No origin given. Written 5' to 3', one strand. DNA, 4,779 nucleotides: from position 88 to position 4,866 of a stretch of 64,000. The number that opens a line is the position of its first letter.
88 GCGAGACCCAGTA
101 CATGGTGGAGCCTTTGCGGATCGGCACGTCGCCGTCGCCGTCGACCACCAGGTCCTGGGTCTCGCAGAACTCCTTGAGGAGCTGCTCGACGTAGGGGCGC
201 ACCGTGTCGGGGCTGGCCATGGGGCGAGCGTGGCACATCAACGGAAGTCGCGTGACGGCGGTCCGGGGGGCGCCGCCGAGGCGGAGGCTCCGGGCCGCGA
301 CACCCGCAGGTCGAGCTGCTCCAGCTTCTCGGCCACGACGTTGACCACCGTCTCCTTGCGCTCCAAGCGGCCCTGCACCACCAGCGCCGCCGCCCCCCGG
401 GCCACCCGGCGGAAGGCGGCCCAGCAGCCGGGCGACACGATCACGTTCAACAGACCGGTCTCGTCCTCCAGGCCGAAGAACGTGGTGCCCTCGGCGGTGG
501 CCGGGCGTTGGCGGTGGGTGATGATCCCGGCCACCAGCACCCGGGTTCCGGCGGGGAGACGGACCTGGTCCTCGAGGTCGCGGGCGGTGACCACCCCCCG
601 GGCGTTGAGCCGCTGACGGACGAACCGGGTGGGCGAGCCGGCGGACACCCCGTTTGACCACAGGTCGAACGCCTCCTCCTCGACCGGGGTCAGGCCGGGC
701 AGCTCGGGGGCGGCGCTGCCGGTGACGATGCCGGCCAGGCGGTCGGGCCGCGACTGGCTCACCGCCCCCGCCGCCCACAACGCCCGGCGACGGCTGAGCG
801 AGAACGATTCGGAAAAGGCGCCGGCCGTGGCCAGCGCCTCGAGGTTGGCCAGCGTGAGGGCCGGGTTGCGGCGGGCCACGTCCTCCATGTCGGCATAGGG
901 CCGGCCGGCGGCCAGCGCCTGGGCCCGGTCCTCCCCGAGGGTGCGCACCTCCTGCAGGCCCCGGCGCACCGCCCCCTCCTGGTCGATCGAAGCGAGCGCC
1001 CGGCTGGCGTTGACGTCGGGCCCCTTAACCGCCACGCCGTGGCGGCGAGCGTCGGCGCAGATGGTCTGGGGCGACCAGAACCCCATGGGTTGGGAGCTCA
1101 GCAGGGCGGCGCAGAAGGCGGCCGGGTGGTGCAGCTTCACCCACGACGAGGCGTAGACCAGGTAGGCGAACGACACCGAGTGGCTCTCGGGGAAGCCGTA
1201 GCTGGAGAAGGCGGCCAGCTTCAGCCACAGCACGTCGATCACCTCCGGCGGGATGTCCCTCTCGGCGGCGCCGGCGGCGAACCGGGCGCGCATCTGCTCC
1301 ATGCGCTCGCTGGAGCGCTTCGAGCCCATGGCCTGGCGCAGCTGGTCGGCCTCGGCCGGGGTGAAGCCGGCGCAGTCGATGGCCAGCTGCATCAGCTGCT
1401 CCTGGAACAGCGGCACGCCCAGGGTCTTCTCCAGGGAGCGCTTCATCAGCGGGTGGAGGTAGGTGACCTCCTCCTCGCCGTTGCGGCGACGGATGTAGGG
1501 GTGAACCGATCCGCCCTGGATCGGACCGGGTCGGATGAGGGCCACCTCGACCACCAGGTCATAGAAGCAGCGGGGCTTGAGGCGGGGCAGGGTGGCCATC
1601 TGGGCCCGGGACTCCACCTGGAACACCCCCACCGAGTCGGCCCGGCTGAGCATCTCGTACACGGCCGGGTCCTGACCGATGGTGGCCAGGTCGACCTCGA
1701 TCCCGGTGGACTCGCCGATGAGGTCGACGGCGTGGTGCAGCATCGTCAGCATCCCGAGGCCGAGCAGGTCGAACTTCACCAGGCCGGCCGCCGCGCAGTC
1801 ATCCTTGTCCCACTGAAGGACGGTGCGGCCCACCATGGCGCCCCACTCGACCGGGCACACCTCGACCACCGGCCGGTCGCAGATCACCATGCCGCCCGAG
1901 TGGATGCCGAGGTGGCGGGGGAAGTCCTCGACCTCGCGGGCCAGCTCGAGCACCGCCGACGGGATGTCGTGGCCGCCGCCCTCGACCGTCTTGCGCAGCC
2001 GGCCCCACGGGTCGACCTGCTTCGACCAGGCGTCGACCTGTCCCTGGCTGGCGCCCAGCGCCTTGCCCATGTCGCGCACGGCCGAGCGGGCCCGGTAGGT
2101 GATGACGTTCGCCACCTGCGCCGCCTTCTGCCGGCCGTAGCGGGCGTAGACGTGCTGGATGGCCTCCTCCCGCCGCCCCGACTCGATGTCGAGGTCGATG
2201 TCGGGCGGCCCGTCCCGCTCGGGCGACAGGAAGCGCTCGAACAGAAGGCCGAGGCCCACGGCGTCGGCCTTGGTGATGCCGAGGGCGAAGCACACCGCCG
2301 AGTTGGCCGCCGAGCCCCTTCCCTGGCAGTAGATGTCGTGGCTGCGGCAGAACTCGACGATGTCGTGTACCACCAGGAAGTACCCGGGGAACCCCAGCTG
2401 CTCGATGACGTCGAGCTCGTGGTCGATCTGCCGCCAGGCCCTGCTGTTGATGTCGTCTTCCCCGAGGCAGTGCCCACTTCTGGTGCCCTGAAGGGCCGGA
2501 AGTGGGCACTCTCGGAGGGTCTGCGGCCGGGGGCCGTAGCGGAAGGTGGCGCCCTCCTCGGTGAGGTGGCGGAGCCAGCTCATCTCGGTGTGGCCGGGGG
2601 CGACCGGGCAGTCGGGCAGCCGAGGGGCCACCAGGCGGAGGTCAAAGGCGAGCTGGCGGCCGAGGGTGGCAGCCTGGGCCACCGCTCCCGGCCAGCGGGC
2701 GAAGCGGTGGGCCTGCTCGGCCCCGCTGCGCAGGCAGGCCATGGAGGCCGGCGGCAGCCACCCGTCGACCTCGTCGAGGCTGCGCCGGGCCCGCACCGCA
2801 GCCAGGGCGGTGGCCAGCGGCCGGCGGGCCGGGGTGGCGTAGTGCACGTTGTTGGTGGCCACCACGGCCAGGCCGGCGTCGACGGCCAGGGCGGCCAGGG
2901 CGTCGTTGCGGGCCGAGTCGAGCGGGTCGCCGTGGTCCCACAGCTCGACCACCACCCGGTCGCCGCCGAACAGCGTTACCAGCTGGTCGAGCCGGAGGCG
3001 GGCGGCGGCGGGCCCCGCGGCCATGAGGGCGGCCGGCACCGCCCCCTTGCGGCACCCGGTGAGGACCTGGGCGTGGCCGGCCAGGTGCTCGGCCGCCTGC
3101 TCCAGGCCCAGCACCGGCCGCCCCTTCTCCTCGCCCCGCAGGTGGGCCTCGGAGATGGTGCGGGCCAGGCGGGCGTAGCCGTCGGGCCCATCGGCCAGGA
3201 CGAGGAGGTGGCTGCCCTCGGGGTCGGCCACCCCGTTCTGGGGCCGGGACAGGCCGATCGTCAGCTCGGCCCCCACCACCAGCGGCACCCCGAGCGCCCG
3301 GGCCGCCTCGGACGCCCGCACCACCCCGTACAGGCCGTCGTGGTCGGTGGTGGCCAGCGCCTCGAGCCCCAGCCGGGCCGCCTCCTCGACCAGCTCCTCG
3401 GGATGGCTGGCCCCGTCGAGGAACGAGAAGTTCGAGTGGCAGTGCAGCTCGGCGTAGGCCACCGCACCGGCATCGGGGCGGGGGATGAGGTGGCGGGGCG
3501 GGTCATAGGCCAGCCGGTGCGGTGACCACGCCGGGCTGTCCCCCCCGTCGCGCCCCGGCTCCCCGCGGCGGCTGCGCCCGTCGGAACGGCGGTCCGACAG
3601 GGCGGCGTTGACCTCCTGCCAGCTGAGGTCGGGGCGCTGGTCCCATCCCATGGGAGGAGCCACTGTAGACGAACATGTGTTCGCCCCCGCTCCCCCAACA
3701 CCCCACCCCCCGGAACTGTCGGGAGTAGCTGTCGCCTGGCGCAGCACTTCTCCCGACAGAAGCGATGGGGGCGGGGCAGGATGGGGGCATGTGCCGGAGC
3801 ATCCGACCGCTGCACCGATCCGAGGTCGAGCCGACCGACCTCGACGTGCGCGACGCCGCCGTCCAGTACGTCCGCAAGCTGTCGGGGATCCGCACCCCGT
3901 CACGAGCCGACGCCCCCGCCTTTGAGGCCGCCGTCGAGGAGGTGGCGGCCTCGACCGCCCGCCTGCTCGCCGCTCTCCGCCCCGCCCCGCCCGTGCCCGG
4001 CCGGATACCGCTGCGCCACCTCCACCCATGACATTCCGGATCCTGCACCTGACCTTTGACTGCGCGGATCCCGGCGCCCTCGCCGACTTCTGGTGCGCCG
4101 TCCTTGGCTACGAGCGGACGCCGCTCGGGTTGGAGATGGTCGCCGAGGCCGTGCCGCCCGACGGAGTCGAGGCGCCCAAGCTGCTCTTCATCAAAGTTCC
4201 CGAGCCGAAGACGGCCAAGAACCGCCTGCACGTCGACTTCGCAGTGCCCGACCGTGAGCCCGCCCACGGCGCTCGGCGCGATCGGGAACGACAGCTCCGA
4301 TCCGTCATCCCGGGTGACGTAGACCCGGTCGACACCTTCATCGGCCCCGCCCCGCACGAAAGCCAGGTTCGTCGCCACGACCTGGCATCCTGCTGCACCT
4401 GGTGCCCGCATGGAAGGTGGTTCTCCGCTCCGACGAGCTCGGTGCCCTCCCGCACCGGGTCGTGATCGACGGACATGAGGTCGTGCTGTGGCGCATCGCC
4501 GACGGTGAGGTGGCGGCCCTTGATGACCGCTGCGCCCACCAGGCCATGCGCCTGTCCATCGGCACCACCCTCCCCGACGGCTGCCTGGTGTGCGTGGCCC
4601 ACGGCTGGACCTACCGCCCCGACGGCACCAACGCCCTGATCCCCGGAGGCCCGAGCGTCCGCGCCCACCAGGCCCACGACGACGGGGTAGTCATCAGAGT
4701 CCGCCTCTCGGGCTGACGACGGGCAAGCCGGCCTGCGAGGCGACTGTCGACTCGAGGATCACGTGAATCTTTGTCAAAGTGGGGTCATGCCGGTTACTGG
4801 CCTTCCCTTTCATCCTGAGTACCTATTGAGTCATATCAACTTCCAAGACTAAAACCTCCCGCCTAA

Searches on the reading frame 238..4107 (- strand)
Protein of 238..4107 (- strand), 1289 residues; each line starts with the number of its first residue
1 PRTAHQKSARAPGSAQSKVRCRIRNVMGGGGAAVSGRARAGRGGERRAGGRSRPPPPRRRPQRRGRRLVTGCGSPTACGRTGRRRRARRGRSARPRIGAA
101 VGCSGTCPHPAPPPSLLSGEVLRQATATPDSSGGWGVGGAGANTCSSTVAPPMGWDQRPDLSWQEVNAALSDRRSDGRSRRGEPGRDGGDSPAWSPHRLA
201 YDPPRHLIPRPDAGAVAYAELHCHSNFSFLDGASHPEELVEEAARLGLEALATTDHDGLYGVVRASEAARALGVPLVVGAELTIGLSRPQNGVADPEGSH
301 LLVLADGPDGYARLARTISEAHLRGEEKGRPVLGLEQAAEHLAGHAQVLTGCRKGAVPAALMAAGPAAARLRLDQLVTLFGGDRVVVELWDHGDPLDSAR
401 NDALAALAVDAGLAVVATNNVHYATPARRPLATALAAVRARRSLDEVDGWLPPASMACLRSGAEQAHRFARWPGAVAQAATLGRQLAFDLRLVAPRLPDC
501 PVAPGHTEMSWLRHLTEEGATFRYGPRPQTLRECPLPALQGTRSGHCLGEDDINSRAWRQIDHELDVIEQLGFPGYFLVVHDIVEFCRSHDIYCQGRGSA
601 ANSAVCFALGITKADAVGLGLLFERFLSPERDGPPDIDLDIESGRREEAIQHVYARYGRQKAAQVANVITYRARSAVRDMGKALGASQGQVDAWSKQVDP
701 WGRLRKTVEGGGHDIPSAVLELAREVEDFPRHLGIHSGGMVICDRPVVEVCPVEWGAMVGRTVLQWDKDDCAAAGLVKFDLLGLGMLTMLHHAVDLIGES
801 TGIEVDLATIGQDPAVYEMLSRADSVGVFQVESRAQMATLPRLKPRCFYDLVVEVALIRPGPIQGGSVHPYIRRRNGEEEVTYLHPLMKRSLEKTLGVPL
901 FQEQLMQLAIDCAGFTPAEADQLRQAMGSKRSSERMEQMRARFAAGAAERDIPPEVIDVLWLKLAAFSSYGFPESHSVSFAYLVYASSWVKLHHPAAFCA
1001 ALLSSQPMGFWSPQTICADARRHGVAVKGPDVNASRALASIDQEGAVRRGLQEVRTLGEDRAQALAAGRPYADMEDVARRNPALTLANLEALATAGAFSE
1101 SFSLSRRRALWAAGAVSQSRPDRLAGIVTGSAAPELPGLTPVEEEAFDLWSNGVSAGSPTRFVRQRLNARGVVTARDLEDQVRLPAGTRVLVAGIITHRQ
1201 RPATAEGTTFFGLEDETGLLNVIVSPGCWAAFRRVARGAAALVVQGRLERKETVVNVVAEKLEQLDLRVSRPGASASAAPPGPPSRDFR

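Call 77: search_protein_families(library=pfam, proteins=[window:238-4107:-], max_evalue=0.00001)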
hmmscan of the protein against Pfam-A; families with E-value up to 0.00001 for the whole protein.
window:238-4107:- (1289 aa): 4 families
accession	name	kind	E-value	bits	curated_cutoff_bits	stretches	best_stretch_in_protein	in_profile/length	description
PF07733.18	DNA_pol3_alpha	-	9.5e-78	261.8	23.9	1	511-783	2-260/260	Bacterial DNA polymerase III alpha NTPase domain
PF17657.6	DNA_pol3_finger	-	3.6e-58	196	22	1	786-950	1-165/166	Bacterial DNA polymerase III alpha subunit finger domain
PF02811.25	PHP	-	2.1e-29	103.4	26.4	1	220-392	1-164/164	PHP domain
PF14579.12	HHH_6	-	1.9e-14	54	25.6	1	1024-1108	1-89/90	Helix-hairpin-helix motif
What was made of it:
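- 238..4107 (-): DnaE2-like polymerase, the third mutasome gene. It carries no element copy and is listed for context only. Pfam PHP, DNA_pol3_alpha, finger and HHH_6 domains (call 77).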

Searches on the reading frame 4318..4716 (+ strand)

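Call 77: search_protein_families(library=pfam, proteins=[window:4318-4716:+], max_evalue=0.00001)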
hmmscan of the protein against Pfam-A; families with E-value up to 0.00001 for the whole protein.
window:4318-4716:+ (132 aa): 1 family
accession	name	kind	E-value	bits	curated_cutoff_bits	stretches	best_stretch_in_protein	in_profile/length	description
PF00355.32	Rieske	-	3.4e-16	59.4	20.3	1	32-113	2-83/88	Rieske [2Fe-2S] domain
